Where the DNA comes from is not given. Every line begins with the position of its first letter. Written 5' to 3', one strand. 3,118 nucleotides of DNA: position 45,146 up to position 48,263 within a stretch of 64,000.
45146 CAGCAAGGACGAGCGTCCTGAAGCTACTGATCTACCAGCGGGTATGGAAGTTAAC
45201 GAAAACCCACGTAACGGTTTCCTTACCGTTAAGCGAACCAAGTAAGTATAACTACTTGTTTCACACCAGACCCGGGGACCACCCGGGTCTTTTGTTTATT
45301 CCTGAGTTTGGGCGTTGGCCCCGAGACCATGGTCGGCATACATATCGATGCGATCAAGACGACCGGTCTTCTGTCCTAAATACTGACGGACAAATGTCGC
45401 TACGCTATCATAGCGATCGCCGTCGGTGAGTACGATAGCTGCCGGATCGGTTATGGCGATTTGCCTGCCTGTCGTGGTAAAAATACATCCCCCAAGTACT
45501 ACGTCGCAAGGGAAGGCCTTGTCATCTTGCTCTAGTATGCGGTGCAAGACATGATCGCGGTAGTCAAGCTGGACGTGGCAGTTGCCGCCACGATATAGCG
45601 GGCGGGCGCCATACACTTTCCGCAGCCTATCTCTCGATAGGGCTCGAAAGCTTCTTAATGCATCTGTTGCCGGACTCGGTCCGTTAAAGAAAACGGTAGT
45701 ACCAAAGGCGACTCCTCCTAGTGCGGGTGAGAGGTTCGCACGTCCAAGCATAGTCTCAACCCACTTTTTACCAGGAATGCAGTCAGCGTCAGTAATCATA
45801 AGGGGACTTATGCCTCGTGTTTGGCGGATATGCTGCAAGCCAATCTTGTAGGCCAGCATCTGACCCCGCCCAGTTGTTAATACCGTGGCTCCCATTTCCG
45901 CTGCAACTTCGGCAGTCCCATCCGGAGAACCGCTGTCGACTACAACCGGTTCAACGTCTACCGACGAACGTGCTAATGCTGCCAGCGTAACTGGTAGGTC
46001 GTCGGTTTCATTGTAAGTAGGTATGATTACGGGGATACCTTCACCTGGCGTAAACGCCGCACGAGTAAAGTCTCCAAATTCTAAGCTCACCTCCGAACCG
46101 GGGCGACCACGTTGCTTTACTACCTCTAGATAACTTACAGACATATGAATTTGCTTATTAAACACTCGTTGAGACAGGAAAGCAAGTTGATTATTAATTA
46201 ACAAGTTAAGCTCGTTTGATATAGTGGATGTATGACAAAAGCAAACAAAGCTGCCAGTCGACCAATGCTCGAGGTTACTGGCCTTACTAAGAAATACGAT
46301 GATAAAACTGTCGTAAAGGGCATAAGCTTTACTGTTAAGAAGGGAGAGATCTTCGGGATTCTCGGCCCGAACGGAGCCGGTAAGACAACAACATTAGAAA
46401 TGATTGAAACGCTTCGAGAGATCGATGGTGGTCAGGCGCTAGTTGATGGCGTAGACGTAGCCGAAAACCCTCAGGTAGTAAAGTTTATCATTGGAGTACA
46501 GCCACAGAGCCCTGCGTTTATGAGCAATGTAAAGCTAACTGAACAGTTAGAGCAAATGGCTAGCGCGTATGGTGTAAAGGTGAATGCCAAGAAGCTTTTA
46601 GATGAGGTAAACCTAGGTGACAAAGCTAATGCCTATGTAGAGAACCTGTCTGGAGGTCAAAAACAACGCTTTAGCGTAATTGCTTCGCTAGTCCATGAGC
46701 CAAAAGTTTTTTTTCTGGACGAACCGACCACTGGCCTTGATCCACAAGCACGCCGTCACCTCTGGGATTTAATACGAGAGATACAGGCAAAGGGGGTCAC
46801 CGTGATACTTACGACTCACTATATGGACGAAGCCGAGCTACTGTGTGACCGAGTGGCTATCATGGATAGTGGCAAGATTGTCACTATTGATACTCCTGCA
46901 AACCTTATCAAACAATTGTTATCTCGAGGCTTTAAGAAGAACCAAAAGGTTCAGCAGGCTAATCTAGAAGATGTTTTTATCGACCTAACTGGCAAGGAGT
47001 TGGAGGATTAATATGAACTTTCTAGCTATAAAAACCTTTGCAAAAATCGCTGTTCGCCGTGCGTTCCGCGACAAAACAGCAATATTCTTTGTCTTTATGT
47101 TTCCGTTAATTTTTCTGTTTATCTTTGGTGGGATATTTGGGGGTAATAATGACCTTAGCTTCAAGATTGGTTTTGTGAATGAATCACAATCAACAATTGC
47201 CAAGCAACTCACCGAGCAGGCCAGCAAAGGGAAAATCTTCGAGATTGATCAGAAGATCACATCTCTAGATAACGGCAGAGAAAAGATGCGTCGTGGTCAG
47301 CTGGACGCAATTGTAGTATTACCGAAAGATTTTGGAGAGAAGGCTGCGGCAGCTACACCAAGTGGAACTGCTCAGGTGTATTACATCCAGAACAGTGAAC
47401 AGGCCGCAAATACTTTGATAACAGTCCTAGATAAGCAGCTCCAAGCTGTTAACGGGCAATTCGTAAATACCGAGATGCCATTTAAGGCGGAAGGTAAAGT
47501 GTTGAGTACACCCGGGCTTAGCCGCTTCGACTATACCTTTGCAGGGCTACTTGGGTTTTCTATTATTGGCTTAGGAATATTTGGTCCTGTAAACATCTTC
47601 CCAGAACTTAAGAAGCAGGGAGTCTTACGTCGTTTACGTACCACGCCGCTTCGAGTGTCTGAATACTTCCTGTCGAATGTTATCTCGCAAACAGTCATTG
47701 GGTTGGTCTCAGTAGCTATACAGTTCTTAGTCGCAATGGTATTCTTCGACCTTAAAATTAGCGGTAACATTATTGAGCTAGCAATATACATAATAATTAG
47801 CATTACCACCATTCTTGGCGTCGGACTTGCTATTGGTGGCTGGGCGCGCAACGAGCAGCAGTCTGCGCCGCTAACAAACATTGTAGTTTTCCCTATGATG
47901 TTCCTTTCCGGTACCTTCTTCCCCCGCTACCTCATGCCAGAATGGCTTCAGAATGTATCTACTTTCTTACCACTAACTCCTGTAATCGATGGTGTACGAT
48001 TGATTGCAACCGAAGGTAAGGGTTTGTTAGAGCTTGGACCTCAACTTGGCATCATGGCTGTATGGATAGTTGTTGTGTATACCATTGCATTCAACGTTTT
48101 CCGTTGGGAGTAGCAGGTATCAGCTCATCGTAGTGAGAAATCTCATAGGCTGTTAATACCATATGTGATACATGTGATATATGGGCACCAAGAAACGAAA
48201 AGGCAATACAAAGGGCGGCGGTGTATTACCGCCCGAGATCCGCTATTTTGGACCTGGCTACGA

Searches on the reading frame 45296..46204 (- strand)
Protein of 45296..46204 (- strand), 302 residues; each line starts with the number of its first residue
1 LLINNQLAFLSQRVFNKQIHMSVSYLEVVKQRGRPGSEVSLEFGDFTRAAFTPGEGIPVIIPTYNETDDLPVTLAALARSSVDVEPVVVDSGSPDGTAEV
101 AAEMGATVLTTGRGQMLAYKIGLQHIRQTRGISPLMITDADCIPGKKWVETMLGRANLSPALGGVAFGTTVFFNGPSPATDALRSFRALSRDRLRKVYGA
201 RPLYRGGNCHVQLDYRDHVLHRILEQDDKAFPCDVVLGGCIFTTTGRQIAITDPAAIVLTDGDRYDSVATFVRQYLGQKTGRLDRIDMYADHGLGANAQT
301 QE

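Call 79: search_protein_families(library=pfam, proteins=[window:45296-46204:-], max_evalue=0.001)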
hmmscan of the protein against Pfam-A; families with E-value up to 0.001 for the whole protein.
window:45296-46204:- (302 aa): 1 family
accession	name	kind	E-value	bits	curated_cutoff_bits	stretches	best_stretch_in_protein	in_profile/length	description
PF00535.33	Glycos_transf_2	-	7.5e-14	52.5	23.3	1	59-161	2-108/168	Glycosyl transferase family 2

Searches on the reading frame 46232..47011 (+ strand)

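Call 79: search_protein_families(library=pfam, proteins=[window:46232-47011:+], max_evalue=0.001)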
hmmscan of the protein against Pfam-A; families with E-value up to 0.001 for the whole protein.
window:46232-47011:+ (259 aa): 5 families
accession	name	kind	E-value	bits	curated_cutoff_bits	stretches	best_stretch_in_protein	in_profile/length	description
PF00005.33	ABC_tran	-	5.5e-28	98.7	25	1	29-167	2-137/137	ABC transporter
PF13304.12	AAA_21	-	3.9e-18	67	27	1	127-196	226-298/304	AAA domain, putative AbiEii toxin, Type IV TA system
PF13175.12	AAA_15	-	2.9e-06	27.6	32.1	0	130-196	292-369/374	AAA ATPase domain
PF02463.25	SMC_N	-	3.2e-06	27.2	40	1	40-198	26-199/220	RecF/RecN/SMC N terminal domain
PF13476.12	AAA_23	-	0.00025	22.2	27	1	32-58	16-39/201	AAA domain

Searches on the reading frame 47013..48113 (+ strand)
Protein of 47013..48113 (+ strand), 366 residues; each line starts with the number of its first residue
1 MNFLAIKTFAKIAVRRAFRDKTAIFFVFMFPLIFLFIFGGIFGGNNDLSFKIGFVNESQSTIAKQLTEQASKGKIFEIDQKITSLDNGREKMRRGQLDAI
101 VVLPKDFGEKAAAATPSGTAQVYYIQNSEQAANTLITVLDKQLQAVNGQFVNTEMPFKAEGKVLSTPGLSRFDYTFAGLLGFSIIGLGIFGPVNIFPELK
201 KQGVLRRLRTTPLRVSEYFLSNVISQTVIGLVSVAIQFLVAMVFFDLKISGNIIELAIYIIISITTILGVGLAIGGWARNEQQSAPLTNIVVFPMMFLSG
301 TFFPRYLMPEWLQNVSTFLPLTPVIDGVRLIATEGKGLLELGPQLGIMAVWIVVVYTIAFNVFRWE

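Call 79: search_protein_families(library=pfam, proteins=[window:47013-48113:+], max_evalue=0.001)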
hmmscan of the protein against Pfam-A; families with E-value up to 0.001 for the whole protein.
window:47013-48113:+ (366 aa): 3 families
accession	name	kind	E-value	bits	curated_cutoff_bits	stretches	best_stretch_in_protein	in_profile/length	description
PF12698.13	ABC2_membrane_3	-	7e-43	147.5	31.6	1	23-360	3-346/347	ABC-2 family transporter protein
PF01061.29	ABC2_membrane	-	4.5e-30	105.2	26.9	1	166-330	51-208/211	ABC-2 type transporter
PF12679.13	ABC2_membrane_2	-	4.9e-07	29.7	27.2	1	10-364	4-279/283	ABC-2 family transporter protein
